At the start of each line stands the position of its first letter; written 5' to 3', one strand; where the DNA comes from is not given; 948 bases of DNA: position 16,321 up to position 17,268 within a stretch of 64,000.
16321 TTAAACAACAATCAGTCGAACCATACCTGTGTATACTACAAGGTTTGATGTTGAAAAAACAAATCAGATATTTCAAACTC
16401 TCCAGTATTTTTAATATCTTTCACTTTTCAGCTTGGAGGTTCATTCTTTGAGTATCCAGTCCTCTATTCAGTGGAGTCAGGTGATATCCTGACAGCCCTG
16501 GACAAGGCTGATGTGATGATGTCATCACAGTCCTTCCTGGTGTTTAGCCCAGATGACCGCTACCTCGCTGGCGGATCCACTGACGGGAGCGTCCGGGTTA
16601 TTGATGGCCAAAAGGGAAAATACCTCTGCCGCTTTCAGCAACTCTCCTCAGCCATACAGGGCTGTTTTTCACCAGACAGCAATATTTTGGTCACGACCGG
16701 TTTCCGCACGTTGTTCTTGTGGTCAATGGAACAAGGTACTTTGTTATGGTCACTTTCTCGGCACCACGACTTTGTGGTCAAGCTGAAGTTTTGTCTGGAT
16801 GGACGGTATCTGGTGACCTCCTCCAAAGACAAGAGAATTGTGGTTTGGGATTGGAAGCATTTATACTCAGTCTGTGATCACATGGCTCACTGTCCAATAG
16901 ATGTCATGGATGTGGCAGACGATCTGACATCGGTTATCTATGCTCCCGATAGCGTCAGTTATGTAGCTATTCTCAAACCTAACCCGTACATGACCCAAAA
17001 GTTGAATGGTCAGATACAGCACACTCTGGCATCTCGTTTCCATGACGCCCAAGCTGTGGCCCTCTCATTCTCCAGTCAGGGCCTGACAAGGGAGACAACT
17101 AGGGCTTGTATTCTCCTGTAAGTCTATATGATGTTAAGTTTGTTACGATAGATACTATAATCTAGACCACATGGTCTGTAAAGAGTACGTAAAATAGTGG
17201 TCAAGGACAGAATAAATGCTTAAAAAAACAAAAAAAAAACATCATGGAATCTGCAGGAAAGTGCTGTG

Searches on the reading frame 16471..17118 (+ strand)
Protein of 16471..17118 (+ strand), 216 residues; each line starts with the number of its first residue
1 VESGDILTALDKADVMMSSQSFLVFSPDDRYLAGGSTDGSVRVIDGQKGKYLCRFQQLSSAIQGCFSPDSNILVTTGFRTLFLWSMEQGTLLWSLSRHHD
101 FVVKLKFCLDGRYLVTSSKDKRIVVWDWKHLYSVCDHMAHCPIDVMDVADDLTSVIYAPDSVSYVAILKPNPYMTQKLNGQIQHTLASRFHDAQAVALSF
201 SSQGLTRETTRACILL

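Call 13: search_protein_families(library=pfam, proteins=[window:16471-17118:+], max_evalue=0.01)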
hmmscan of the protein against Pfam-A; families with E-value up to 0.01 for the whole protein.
window:16471-17118:+ (216 aa): 30 families (the best 25 are shown)
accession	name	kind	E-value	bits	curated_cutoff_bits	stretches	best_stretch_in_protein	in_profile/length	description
PF25173.1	Beta-prop_WDR3_1st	-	9.9e-17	61.7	154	1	21-140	33-154/184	WDR3 first beta-propeller domain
PF25174.1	Beta-prop_THOC3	-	1.6e-15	57.3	305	1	20-134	91-206/272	THOC3 beta-propeller domain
PF24796.1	WDR55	-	6.7e-15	55.3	200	2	17-129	53-167/296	WDR55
PF00400.38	WD40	-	7.6e-14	52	27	2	90-127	2-39/39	WD domain, G-beta repeat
PF24807.1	WD40_CDC20-Fz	-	2.6e-13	50.4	200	1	18-140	52-176/292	CDC20/Fizzy WD40 domain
PF24814.1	WD40_Prp19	-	2e-11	43.9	320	1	23-151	97-229/281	Prp19 WD40 domain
PF25168.1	Beta-prop_WDR36-Utp21_2nd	-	2.7e-11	43.8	84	2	23-86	246-311/335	WDR36/Utp21 second beta-propeller domain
PF23414.1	Beta-prop_EML_2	-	5.6e-11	42.7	90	1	23-132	45-157/266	Echinoderm microtubule-associated protein second beta-propeller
PF25175.1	Beta-prop_WDR5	-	1.3e-09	38.2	250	1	23-128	58-165/296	WDR5 beta-propeller domain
PF24817.1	WD40_WDHD1_1st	-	1.7e-09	37.7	109.9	2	55-130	175-253/291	WDHD1 first WD40 domain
PF25172.1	Beta-prop_WDR3_2nd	-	1.8e-09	37.7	140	1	23-162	5-146/293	WDR3 second beta-propeller domain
PF23393.2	Beta-prop_WDR90_POC16_2nd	-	4.4e-09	36.4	60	2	57-131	177-253/291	WDR90/POC16, second beta-propeller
PF24805.1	EIF3I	-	2.4e-08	33.9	200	1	71-147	160-236/324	EIF3I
PF25047.1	Beta-prop_TEP1_2nd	-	3.5e-08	33.4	89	2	28-100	146-217/255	TEP-1 second beta-propeller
PF24105.1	Beta-prop_CAF1B_HIR1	-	5.2e-07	29.4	80.5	1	65-130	137-203/383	CAF1B/HIR1 beta-propeller domain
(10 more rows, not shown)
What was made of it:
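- On NWD1 (NACHT and WD repeat domain-containing protein 1) family: WD40 hits (call 13).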
